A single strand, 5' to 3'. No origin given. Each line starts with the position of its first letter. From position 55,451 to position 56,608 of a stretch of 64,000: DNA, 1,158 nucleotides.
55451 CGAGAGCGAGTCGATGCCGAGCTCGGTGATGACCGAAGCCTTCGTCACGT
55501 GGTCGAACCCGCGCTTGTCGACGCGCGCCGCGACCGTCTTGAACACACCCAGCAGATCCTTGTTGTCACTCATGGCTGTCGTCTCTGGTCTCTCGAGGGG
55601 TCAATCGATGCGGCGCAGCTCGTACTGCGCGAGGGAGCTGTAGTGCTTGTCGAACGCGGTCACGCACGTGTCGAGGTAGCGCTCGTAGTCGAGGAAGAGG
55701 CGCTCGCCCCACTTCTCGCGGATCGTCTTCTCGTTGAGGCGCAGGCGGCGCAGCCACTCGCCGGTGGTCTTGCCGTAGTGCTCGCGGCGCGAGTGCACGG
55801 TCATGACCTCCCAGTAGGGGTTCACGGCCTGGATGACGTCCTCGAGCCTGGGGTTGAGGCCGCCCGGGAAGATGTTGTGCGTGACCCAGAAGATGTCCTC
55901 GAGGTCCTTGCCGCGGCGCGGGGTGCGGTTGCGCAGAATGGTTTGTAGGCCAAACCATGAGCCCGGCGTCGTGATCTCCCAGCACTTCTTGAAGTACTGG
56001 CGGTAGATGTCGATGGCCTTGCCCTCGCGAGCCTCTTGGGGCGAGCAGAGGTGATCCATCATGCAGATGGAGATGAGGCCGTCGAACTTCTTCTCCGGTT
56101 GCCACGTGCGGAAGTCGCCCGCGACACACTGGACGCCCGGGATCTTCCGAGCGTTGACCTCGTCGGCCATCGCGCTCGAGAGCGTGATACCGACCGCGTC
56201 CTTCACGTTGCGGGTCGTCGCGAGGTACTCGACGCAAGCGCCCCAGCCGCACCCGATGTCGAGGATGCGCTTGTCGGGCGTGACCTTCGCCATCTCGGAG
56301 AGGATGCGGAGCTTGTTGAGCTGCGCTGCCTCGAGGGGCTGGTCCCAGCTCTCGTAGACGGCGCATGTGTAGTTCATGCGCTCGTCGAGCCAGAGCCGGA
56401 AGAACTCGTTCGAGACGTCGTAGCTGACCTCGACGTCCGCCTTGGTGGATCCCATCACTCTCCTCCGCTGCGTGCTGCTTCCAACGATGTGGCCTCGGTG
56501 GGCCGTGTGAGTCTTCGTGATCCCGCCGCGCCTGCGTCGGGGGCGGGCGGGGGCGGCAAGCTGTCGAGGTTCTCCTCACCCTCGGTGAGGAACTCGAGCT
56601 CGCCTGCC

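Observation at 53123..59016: FAAL / CMAS-type methyltransferase / ACP / di-iron desaturase-like / KAS operon: candidate ACP-tethered lipid-tailoring pathway under a MerR regulator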

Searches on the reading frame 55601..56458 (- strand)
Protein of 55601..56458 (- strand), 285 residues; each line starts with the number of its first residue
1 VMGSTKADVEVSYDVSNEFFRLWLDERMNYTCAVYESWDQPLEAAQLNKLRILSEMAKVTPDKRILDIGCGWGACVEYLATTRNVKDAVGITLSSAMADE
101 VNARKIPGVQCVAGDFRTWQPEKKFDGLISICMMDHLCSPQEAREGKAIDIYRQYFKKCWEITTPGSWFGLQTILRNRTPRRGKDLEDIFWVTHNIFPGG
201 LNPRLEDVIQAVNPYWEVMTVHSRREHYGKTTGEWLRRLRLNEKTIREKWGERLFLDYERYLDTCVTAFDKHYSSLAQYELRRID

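Call 4: search_protein_families(library=pfam, proteins=[window:55601-56458:-], max_evalue=0.01)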
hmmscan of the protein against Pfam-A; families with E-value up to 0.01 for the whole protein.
window:55601-56458:- (285 aa): 9 families
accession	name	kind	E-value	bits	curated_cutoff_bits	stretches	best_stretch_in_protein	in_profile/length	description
PF02353.26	CMAS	-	6.1e-53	180.3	27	1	7-278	8-272/273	Mycolic acid cyclopropane synthetase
PF13649.12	Methyltransf_25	-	3.2e-10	41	27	1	65-142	1-81/97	Methyltransferase domain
PF08241.18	Methyltransf_11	-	6.7e-08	33.5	21.2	1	66-143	1-79/95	Methyltransferase domain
PF01728.25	FtsJ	-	1.6e-07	31.8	24.1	1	49-136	8-99/181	FtsJ-like methyltransferase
PF13489.12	Methyltransf_23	-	5.2e-06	26.7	27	1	53-182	13-128/164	Methyltransferase domain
PF08242.18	Methyltransf_12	-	9e-05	23.6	30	1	66-142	1-79/98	Methyltransferase domain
PF07021.18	MetW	-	0.00015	21.9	21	1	59-129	11-80/193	Methionine biosynthesis protein MetW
PF13847.12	Methyltransf_31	-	0.0012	19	27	1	61-143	3-93/145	Methyltransferase domain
PF05175.20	MTS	-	0.0052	16.9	23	1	53-130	23-104/170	Methyltransferase small domain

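Call 5: search_protein_families(library=ncbifam, proteins=[window:55601-56458:-], max_evalue=0.01)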
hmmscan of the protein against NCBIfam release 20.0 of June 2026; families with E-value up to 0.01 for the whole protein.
window:55601-56458:- (285 aa): 18 families
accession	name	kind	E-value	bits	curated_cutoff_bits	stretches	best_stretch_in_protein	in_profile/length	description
NF008686.0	PRK11705.1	equivalog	4.6e-41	141.1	400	1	11-279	118-368/383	cyclopropane fatty acyl phospholipid synthase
NF053839.1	CPFASynBruc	equivalog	1.2e-37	129.9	600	1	5-272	118-373/410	cyclopropane fatty acid synthase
NF040660.1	mycolic_MTase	equivalog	4.8e-34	118.2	390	1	7-281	6-281/283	cyclopropane mycolic acid synthase family methyltransferase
NF040703.1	cyclopro_CfaB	exception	5.7e-34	117.6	650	1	7-278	105-371/393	C17 cyclopropane fatty acid synthase CfaB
NF045667.1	MTase_DVU1556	equivalog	5.1e-11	42.4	155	1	54-143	15-103/213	DVU_1556 family methyltransferase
NF002463.0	PRK01683.1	equivalog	1.3e-07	31.5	297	1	60-131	30-100/258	trans-aconitate 2-methyltransferase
NF010703.0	PRK14103.1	equivalog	5.9e-07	29.2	320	1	53-137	22-102/256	trans-aconitate 2-methyltransferase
NF041675.1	sarc_dimgly_tmase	equivalog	4.1e-05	23.6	550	1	12-94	18-98/278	sarcosine/dimethylglycine N-methyltransferase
TIGR02072.1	BioC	equivalog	6.9e-05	22.8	184.95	1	52-130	26-103/244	malonyl-ACP O-methyltransferase BioC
NF043040.1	corrin_prot_MT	hypoth_equivalog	0.00029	20.3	180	1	51-104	33-82/216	corrinoid protein-associated methyltransferase CpaM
TIGR02081.1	metW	equivalog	0.00045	19.8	189.5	1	58-126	10-77/194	methionine biosynthesis protein MetW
NF045825.1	FAmtase_mtf2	equivalog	0.00047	19.5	400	1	62-131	59-130/248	fatty-acid O-methyltransferase Mtf2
TIGR01983.1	UbiG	equivalog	0.00048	19.5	102.95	1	58-176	46-156/228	bifunctional 2-polyprenyl-6-hydroxyphenol methylase/3-demethylubiquinol 3-O-methyltransferase UbiG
NF040539.1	AST_met_ArsM_2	exception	0.0044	16.9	240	1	54-101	49-97/262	putative arsinothricin biosynthesis methyltransferase ArsM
TIGR04074.1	bacter_Hen1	equivalog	0.0045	15.5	340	1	45-98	264-319/462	3' terminal RNA ribose 2'-O-methyltransferase Hen1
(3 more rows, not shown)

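Call 8: search_solved_structures(query=window:55601-56458:-, max_evalue=0.001, show_alignments=2)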
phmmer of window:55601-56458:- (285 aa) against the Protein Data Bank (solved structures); distinct sequences matched with E-value up to 0.001: 25.
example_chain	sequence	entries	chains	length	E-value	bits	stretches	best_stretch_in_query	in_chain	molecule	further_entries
1kpi_A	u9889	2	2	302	7.1e-27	97.7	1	9-281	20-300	CYCLOPROPANE-FATTY-ACYL-PHOSPHOLIPID SYNTHASE 2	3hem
7l9u_A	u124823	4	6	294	2.5e-26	95.9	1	11-282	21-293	S-adenosylmethionine-dependent methyltransferase UmaA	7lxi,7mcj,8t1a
7qos_A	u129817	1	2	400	7.3e-26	94.3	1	8-269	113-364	Cyclopropane-fatty-acyl-phospholipid synthase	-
6bqc_A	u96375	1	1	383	1.4e-25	93.5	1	12-272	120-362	Cyclopropane-fatty-acyl-phospholipid synthase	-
5z9o_A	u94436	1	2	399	7.3e-25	91.1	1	5-281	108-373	Cyclopropane-fatty-acyl-phospholipid synthase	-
1kp9_A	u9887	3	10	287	4.2e-23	85.3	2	7-103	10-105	CYCLOPROPANE-FATTY-ACYL-PHOSPHOLIPID SYNTHASE 1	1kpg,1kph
1l1e_A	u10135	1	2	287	6.4e-23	84.7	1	8-282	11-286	mycolic acid synthase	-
1tpy_A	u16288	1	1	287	1.6e-22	83.3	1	8-281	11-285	methoxy mycolic acid synthase 2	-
8raq_A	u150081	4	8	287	9.1e-22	80.9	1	10-281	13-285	Mycolic acid methyltransferase MmaA1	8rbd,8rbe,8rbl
2fk7_A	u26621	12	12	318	1.3e-19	73.9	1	7-269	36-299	methoxy mycolic acid synthase 4 | Hydroxymycolate synthase MmaA4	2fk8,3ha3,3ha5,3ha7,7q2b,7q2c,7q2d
6gkv_A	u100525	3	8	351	4.6e-10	42.5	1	12-248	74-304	Coclaurine N-methyltransferase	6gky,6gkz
7wtw_q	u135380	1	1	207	1.6e-07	34.1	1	64-174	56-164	Probable 18S rRNA (guanine-N(7))-methyltransferase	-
9whw_B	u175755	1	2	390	3e-07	33.3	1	13-137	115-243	N-methyltransferase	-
6g4w_q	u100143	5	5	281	3.3e-07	33.1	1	64-174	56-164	Probable 18S rRNA (guanine-N(7))-methyltransferase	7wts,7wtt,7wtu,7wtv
9wj7_B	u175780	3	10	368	4.2e-06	29.5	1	18-139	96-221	N-methyltransferase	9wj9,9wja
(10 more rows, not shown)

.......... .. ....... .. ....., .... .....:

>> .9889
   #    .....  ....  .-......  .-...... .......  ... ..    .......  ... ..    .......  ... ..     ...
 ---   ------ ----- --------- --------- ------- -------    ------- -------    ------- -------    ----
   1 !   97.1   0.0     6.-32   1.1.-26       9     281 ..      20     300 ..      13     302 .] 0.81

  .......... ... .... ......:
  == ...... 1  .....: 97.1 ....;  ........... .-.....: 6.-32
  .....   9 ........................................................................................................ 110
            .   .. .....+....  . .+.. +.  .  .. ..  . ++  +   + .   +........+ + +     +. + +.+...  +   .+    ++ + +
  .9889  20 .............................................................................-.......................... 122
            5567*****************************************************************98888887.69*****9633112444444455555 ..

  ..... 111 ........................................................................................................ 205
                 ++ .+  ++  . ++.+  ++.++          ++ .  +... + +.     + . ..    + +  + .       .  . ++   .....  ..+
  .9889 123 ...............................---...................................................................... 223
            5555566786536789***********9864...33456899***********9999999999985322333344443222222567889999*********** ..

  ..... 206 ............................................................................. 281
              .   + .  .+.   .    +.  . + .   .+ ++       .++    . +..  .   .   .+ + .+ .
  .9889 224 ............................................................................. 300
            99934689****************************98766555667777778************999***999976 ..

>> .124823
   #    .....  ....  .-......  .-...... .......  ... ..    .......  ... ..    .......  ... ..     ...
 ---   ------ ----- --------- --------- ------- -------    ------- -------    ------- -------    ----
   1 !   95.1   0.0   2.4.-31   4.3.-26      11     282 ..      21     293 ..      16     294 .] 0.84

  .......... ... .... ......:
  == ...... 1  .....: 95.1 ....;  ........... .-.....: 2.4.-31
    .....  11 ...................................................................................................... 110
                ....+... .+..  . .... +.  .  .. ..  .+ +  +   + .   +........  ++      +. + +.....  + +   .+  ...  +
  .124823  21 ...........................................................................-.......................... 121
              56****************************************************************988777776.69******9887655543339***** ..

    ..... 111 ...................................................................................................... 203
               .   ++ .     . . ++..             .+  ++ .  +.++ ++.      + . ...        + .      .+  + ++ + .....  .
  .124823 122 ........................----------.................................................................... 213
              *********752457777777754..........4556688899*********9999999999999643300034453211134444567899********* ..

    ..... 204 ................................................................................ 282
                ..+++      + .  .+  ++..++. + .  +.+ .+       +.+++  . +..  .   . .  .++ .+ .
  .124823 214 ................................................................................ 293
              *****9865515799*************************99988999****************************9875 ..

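Call 33: find_related_loci(query=A4, collection=genome_contigs, flank=9000)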
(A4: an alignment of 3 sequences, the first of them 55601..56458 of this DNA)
Query A4 (285 aa) in genome_contigs; peptide patterns used: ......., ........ (x = any residue, [..] = any of these).
228 stretches matched a pattern; 197 encode a relative of the query (tblastn E <= 1e-3); the best 80 are kept; 80 distinct loci.
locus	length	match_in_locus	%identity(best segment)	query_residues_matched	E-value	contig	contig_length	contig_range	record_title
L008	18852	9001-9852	90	2-285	0e+0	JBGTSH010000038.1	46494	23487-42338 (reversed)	MAG: Polyangiaceae bacterium isolate WDNA12_bin.27.orig NODE_505_length_46494_cov_0.675480, whole genome shotgun sequenc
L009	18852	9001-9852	89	2-285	4e-179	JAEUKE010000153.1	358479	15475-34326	MAG: Myxococcales bacterium isolate new MAG-87 k141_1875026, whole genome shotgun sequence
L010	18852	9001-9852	89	2-285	3e-178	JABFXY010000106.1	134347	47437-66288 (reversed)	MAG: Polyangiaceae bacterium isolate Bin8.16 NODE_16_length_134347_cov_5.968896, whole genome shotgun sequence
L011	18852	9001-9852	87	2-285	2e-176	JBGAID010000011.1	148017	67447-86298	MAG: Polyangiaceae bacterium isolate MAG_MBR_H125.7 MBRH125-7_opera_contig_642, whole genome shotgun sequence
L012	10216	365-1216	88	2-285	4e-176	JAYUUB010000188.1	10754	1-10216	MAG: Polyangiaceae bacterium isolate GL122_DN_metabat_25 GL122_DN_metabat_25_187, whole genome shotgun sequence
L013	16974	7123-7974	88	2-285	2e-176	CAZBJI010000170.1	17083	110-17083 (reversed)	MAG TPA_asm: uncultured Polyangiaceae bacterium isolate SRP287453_co1_312 genome assembly, contig: NODE_6013_length_1708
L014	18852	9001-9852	85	2-285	1e-170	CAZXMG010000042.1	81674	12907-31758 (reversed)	MAG TPA_asm: uncultured Polyangiaceae bacterium isolate SRP287051_co1_88 genome assembly, contig: NODE_644_length_81674_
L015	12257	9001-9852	86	2-285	2e-170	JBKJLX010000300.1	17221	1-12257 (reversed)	MAG: Polyangiaceae bacterium isolate ant_bin.300 k117_739030, whole genome shotgun sequence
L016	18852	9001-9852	84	2-285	1e-167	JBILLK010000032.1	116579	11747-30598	MAG: Polyangiaceae bacterium isolate ME2017-07-27_3300044645_group7_bin87 Rohwer_bin1489_scaffold_49_c1, whole genome sh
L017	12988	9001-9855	83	1-285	3e-167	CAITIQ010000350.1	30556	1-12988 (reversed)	MAG: uncultured delta proteobacterium isolate ErkenSummer_bin-6818 genome assembly, contig: bin-6818:350/673, whole geno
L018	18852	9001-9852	78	1-284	6e-158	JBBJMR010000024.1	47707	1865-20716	MAG: Polyangiaceae bacterium isolate RUP_SRG_27 NODE_594_length_47707_cov_6.143876, whole genome shotgun sequence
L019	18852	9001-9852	87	2-285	4e-175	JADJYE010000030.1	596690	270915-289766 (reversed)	MAG: Polyangiaceae bacterium isolate Lyne_18-Q3-R50-59_BAT3C.601 tig00321090-10-5963080, whole genome shotgun sequence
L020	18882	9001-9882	74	2-285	4e-154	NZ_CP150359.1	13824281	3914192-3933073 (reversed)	Sorangium sp. So ce1099 chromosome, complete genome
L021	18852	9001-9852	76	2-285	6e-154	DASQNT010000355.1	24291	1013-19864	MAG TPA_asm: Polyangiaceae bacterium isolate SMAG_U10783 k141_210915, whole genome shotgun sequence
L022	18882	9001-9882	75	2-285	1e-153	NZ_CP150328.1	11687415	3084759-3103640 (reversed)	Sorangium sp. So ce315 chromosome, complete genome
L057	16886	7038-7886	68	2-285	2e-133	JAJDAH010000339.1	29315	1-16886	MAG: Polyangiaceae bacterium isolate OFTM3 OFTM3_338, whole genome shotgun sequence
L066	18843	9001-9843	64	4-285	2e-122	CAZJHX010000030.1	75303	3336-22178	MAG TPA_asm: uncultured Myxococcales bacterium isolate binchicken_co141_27 genome assembly, contig: NODE_1288_length_753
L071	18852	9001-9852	62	2-285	3e-120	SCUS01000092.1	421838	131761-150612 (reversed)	MAG: Myxococcaceae bacterium isolate GW715_bin.15 GW715_bin.15-57031, whole genome shotgun sequence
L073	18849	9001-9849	62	2-285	2e-120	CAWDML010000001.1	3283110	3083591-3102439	MAG: uncultured delta proteobacterium isolate MFD04944.bin.2.99 genome assembly, contig: contig_11175, whole genome shot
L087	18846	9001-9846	61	2-284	9e-116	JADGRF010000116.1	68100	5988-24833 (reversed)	MAG: Sandaracinaceae bacterium isolate Chersky_700 k127_4510540, whole genome shotgun sequence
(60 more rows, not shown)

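Call 44: search_protein_families(library=pfam, proteins=[L066:10116-16115:+, L066:16121-17047:+, L066:7073-7930:+, L066:7996-8976:+, L057:8197-14493:+, L057:14498-15244:+, L073:10120-10929:+, L066:3930-4982:-], max_evalue=0.00001)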
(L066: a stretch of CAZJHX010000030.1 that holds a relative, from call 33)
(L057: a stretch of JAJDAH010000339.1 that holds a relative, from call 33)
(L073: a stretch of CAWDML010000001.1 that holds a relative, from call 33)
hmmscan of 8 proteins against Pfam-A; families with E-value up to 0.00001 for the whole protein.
L066:10116-16115:+ (1999 aa): 11 families
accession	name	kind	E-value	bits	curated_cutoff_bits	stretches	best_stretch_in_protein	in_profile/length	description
PF00109.32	ketoacyl-synt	-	4.3e-74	249.7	20.8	1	9-282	3-252/252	Beta-ketoacyl synthase, N-terminal domain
PF00155.27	Aminotran_1_2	-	4.6e-38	131.8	19.7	1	1644-1987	2-359/361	Aminotransferase class I and II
PF00698.26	Acyl_transf_1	-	1.6e-34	120.2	32.7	1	546-798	2-254/319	Acyl transferase domain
PF02801.28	Ketoacyl-synt_C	-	2.1e-31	108.8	20.8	1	290-403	1-118/119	Beta-ketoacyl synthase, C-terminal domain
PF08659.16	KR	-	2.9e-15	57.1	22.6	1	1185-1298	59-178/180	KR domain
PF16197.11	KAsynt_C_assoc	-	1.2e-12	48.6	33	1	406-495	1-92/111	Ketoacyl-synthetase C-terminal extension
PF00106.31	adh_short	-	3.3e-09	36.9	26.6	0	1153-1192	2-41/195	short chain dehydrogenase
PF21089.3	PKS_DH_N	-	1.5e-08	35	27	1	1359-1427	19-92/103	Polyketide synthase dehydratase domain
PF14765.12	PS-DH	-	2.2e-06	27.8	23.7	0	1462-1582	17-155/166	Polyketide synthase dehydratase N-terminal domain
PF01370.27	Epimerase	-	2.5e-06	27.5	20.9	1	1154-1218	1-78/240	NAD dependent epimerase/dehydratase family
PF22621.2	CurL-like_PKS_C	-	3.9e-06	27.2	27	0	465-526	2-64/64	CurL-like, PKS C-terminal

L066:16121-17047:+ (308 aa): 1 family
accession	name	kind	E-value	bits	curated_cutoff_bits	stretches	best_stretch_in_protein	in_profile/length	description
PF00198.28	2-oxoacid_dh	-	1.6e-11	44.5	23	1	206-289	150-231/232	2-oxoacid dehydrogenases acyltransferase (catalytic domain)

L066:7073-7930:+ (285 aa): 3 families
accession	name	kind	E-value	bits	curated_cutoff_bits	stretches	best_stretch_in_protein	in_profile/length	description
PF00106.31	adh_short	-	3.4e-53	180.5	26.6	1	7-201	1-191/195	short chain dehydrogenase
PF13561.12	adh_short_C2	-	9.2e-32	110.9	27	1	16-199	6-183/236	Enoyl-(Acyl carrier protein) reductase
PF08659.16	KR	-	1.1e-15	58.5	22.6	1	9-175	3-165/180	KR domain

L066:7996-8976:+ (326 aa): 1 family
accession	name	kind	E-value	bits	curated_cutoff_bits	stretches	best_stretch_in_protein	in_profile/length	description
PF00487.30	FA_desaturase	-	8.1e-28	98.3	29.7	1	44-296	1-248/253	Fatty acid desaturase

L057:8197-14493:+ (2098 aa): 12 families
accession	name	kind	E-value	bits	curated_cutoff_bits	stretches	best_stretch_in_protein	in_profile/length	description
PF00109.32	ketoacyl-synt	-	1.6e-71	241.3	20.8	1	6-280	2-252/252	Beta-ketoacyl synthase, N-terminal domain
PF00698.26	Acyl_transf_1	-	7.3e-44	151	32.7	1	551-823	2-265/319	Acyl transferase domain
PF00155.27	Aminotran_1_2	-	4.3e-40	138.5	19.7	1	1740-2083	2-359/361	Aminotransferase class I and II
PF02801.28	Ketoacyl-synt_C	-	1.3e-34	119.2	20.8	1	288-402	1-118/119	Beta-ketoacyl synthase, C-terminal domain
PF08659.16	KR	-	8.8e-21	75.1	22.6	1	1218-1383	3-180/180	KR domain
PF00106.31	adh_short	-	2.3e-14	53.8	26.6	1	1217-1366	2-161/195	short chain dehydrogenase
PF14765.12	PS-DH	-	1.2e-12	48.1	23.7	1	1542-1676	13-154/166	Polyketide synthase dehydratase N-terminal domain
PF16197.11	KAsynt_C_assoc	-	3.5e-11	43.9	33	1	408-495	4-92/111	Ketoacyl-synthetase C-terminal extension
PF13561.12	adh_short_C2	-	6.1e-09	36.2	27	1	1225-1365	6-154/236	Enoyl-(Acyl carrier protein) reductase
PF21089.3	PKS_DH_N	-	2.5e-06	27.8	27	1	1444-1510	21-92/103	Polyketide synthase dehydratase domain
PF00550.31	PP-binding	-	4.7e-06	27.2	20.8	0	944-1011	3-67/67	Phosphopantetheine attachment site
PF00108.29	Thiolase_N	-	8.9e-06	25.7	26.4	1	162-229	45-112/260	Thiolase, N-terminal domain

L057:14498-15244:+ (248 aa): 2 families
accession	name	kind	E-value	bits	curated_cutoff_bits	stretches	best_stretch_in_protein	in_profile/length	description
PF01648.25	ACPS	-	2.5e-18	66.6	25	1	121-204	2-88/111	4'-phosphopantetheinyl transferase superfamily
PF22624.1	AASDHPPT_N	-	6.1e-06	26.9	27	1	40-114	17-96/100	4'-phosphopantetheinyl transferase, N-terminal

L073:10120-10929:+ (269 aa): 1 family
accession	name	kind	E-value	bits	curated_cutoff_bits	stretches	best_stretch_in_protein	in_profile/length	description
PF03405.20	FA_desaturase_2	-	3e-20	72.8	22.7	1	58-215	70-236/325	Fatty acid desaturase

L066:3930-4982:- (350 aa): 3 families
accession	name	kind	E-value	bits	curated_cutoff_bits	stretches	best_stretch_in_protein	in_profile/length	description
PF15902.12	Sortilin-Vps10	-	4.1e-17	62.6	33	1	220-335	3-111/446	Sortilin, neurotensin receptor 3,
PF02012.26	BNR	-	1.8e-09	36.6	27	0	53-63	1-11/12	BNR/Asp-box repeat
PF13088.12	BNR_2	-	2.1e-06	27.8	31.4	0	53-132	189-261/277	BNR repeat-like domain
